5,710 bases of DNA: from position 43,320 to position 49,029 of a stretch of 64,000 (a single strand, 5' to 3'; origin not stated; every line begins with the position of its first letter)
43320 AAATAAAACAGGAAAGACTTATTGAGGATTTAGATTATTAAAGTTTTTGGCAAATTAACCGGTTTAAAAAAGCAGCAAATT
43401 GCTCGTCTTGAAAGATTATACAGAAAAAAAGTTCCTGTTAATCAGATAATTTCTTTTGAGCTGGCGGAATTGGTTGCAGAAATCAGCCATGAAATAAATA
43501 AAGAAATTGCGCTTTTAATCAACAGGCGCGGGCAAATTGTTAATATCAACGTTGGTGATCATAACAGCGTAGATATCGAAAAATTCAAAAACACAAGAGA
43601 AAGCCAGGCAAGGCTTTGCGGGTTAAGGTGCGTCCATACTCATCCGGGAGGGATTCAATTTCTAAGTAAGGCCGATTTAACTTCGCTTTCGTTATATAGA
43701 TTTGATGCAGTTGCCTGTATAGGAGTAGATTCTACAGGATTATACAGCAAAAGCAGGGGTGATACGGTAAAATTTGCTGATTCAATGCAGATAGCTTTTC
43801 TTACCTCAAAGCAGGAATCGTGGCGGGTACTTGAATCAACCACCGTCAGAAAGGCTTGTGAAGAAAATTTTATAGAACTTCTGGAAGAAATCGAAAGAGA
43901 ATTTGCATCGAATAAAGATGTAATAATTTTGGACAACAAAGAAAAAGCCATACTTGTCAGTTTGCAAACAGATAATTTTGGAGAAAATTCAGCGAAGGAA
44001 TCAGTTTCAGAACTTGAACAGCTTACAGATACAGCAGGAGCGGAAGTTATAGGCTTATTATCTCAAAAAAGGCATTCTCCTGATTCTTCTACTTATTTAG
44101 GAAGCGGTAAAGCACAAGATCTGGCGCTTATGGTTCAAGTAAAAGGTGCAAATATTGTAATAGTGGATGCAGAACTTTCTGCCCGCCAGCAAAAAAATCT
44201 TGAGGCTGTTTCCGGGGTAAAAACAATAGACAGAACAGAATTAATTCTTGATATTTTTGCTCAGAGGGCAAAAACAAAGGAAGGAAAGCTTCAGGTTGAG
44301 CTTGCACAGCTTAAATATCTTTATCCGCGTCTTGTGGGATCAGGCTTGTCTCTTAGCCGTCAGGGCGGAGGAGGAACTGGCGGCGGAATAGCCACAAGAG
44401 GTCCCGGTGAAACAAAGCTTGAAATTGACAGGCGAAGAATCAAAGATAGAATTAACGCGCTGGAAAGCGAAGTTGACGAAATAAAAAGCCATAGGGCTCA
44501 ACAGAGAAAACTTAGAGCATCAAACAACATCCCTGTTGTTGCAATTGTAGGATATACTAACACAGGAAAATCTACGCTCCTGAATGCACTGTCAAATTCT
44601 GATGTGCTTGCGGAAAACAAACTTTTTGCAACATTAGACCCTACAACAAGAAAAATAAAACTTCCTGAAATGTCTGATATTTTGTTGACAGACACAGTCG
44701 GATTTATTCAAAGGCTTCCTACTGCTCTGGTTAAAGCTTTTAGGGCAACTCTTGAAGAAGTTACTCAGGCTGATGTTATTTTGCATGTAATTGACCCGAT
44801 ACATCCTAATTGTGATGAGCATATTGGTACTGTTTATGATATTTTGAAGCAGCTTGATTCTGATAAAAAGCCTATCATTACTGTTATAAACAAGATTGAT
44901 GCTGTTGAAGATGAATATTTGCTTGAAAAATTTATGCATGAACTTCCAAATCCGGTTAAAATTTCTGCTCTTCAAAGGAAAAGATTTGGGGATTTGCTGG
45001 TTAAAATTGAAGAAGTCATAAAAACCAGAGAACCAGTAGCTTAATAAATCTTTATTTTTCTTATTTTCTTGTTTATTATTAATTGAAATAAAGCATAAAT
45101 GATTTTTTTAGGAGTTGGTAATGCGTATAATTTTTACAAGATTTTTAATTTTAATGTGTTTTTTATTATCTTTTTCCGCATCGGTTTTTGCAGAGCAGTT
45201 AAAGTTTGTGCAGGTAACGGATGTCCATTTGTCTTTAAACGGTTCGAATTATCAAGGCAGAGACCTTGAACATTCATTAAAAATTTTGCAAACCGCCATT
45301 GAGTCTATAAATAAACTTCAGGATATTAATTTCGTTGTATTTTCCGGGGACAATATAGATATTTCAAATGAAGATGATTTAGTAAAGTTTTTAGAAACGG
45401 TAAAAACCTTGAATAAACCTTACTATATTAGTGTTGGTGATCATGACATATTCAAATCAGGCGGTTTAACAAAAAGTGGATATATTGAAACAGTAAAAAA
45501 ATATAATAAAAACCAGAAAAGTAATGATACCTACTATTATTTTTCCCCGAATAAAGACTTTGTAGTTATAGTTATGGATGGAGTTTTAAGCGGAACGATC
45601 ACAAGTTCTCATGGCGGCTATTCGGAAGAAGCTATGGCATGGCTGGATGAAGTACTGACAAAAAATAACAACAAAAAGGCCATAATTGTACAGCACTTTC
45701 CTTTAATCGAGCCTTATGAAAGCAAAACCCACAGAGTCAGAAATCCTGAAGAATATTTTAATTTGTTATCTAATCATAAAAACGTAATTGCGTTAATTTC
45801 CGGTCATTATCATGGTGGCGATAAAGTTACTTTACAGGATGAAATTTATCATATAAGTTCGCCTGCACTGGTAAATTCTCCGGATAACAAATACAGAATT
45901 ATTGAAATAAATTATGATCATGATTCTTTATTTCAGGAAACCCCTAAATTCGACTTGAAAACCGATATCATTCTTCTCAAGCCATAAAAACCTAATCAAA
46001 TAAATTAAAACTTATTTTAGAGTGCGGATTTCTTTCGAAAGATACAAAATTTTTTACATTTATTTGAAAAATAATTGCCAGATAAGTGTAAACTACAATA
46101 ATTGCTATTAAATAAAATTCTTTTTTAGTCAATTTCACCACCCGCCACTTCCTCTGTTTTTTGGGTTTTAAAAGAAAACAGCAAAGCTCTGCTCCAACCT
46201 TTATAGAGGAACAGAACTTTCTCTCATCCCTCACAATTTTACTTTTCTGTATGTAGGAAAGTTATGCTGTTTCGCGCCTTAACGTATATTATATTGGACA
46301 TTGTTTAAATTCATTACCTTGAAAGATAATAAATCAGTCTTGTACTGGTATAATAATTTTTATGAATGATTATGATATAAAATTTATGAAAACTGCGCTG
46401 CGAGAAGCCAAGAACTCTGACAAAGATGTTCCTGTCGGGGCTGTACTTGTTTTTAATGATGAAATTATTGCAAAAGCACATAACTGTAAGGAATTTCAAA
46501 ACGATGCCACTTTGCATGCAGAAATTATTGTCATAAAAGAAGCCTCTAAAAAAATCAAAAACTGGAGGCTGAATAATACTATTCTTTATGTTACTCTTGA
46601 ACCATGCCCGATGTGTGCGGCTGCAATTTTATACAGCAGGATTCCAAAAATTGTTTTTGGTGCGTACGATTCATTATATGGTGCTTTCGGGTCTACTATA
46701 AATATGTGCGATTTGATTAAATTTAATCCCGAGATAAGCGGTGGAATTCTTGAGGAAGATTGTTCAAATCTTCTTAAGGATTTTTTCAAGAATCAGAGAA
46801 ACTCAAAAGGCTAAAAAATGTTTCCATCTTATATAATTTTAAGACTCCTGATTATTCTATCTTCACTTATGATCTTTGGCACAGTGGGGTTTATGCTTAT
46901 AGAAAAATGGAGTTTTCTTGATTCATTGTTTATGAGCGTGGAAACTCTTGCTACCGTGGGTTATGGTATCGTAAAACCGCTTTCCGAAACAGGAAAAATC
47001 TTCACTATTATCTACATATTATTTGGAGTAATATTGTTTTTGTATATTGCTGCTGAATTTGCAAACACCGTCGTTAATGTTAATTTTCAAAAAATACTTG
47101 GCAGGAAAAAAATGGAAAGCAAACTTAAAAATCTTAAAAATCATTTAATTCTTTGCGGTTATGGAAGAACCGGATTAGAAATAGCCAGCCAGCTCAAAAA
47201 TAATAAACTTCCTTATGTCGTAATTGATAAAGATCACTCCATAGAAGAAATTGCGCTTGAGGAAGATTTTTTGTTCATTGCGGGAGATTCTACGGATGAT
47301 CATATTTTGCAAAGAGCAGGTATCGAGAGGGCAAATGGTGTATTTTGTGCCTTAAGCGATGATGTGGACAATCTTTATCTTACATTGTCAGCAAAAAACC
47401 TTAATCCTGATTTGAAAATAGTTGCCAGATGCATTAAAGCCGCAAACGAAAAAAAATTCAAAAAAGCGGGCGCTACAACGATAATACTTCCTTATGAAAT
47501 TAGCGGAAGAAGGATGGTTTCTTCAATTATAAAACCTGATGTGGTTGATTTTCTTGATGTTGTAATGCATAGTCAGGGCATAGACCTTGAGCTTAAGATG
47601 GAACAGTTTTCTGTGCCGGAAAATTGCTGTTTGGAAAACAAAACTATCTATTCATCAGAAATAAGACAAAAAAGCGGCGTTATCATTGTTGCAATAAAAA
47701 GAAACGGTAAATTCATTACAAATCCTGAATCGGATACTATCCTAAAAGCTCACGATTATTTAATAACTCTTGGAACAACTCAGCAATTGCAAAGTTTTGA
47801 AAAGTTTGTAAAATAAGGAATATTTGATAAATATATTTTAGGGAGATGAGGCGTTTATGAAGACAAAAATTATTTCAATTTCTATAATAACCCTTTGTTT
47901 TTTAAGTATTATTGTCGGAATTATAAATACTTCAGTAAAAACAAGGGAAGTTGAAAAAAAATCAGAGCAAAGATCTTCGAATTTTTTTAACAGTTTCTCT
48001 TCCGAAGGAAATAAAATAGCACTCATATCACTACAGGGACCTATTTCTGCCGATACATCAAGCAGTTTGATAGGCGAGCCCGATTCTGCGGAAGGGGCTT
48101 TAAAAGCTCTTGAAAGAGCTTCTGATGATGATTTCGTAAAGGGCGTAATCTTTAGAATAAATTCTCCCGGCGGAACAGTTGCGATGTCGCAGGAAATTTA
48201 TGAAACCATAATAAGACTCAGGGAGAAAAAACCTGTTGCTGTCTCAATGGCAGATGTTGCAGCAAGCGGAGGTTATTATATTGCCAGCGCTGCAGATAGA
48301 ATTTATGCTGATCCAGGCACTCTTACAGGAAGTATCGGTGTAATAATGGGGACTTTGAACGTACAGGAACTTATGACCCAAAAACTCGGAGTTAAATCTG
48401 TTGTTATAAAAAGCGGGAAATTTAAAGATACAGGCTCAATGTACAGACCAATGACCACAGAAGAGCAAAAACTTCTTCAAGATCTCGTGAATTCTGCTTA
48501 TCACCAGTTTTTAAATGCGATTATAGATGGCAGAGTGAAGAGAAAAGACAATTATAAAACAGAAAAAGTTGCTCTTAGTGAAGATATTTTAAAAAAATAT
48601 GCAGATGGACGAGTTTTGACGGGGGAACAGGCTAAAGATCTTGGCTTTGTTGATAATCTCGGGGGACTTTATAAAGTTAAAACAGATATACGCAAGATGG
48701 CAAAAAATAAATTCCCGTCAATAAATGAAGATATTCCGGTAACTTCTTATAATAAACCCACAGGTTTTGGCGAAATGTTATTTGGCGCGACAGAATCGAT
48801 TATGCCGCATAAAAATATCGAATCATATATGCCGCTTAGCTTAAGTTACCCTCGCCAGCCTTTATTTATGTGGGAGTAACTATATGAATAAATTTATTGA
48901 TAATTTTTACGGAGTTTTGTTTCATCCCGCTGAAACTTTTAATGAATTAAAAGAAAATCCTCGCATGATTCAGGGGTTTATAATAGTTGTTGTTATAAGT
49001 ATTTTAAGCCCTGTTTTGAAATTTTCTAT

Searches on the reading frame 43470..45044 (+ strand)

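Call 92: search_protein_families(library=pfam, proteins=[window:43470-45044:+], max_evalue=0.00001)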
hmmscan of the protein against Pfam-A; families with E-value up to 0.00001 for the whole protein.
window:43470-45044:+ (524 aa): 6 families
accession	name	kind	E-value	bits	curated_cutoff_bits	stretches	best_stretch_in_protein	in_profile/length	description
PF16360.10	GTP-bdg_M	-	3.4e-31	108.1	29.5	1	266-349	1-79/79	GTP-binding GTPase Middle Region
PF13167.11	GTP-bdg_N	-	6.8e-30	103.9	25.4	1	177-264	2-89/89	GTP-binding GTPase N-terminal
PF01926.29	MMR_HSR1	-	2.6e-24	85.9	21.9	1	357-475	2-113/113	50S ribosome-binding GTPase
PF00350.29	Dynamin_N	-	5.7e-08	33.4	27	0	357-392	1-36/168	Dynamin family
PF03193.22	RsgA_GTPase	-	6.3e-07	29.8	30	0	322-412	73-168/174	RsgA GTPase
PF02421.24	FeoB_N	-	1.4e-06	28.4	27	1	357-483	3-122/156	Ferrous iron transport protein B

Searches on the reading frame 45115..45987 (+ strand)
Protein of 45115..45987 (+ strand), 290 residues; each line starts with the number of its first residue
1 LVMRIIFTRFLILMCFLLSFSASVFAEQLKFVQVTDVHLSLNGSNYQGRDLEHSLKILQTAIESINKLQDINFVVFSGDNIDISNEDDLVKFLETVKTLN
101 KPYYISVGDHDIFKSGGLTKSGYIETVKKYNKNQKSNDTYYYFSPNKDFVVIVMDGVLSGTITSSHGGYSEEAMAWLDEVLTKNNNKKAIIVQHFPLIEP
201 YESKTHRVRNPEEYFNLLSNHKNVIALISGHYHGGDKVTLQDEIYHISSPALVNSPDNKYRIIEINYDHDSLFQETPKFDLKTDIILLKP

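Call 92: search_protein_families(library=pfam, proteins=[window:45115-45987:+], max_evalue=0.00001)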
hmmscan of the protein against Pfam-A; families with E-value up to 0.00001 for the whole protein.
window:45115-45987:+ (290 aa): 1 family
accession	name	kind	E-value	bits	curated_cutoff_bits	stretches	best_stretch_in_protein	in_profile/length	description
PF00149.33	Metallophos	-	1.9e-16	61.5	21.5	1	29-234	1-190/191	Calcineurin-like phosphoesterase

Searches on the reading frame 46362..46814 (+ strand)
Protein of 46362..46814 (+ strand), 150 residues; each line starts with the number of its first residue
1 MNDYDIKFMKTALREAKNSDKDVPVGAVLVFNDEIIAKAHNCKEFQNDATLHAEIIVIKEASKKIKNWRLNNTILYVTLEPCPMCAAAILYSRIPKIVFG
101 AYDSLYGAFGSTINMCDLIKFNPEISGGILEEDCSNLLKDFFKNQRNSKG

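Call 92: search_protein_families(library=pfam, proteins=[window:46362-46814:+], max_evalue=0.00001)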
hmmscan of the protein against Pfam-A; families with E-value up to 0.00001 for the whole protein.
window:46362-46814:+ (150 aa): 4 families
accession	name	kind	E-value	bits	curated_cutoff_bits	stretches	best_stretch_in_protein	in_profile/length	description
PF14437.12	MafB19-deam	-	1.7e-37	128.9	27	1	7-146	5-142/142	MafB19-like deaminase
PF00383.29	dCMP_cyt_deam_1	-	1.3e-27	96.1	25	1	5-100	4-101/102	Cytidine and deoxycytidylate deaminase zinc-binding region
PF14439.12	Bd3614-deam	-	5.6e-08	33.2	38.5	1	20-90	5-75/113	Bd3614-like deaminase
PF18750.7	SNAD4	-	9.9e-06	26.1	27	0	43-90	23-72/130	Secreted Novel AID/APOBEC-like Deaminase 4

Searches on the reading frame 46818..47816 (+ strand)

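Call 92: search_protein_families(library=pfam, proteins=[window:46818-47816:+], max_evalue=0.00001)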
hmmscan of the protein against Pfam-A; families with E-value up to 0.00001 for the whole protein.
window:46818-47816:+ (332 aa): 3 families
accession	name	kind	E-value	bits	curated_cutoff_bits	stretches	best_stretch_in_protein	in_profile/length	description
PF02254.24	TrkA_N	-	2.8e-31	108.7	23.8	1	111-225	2-116/116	TrkA-N domain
PF07885.22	Ion_trans_2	-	5e-19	68.4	22.5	1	12-86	1-78/79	Ion channel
PF02080.26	TrkA_C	-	1.5e-14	54.1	27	1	262-331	2-70/71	TrkA-C domain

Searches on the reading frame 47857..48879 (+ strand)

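Call 92: search_protein_families(library=pfam, proteins=[window:47857-48879:+], max_evalue=0.00001)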
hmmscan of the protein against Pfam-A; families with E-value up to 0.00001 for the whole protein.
window:47857-48879:+ (340 aa): 4 families
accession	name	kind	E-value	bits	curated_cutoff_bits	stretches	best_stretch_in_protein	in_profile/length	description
PF01343.23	Peptidase_S49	-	4e-42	144.2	24.9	1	121-282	3-151/154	Peptidase family S49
PF25145.1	NfeD1b_N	-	1.1e-08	35.3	40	1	84-168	22-103/189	NfeD1b, N-terminal domain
PF00574.28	CLP_protease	-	1e-06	29.2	20.2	0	84-147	36-97/182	Clp protease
PF01972.22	SDH_protease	-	3.9e-06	26.5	31.3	0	77-264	77-242/286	ClpP-like SDH-type serine proteinase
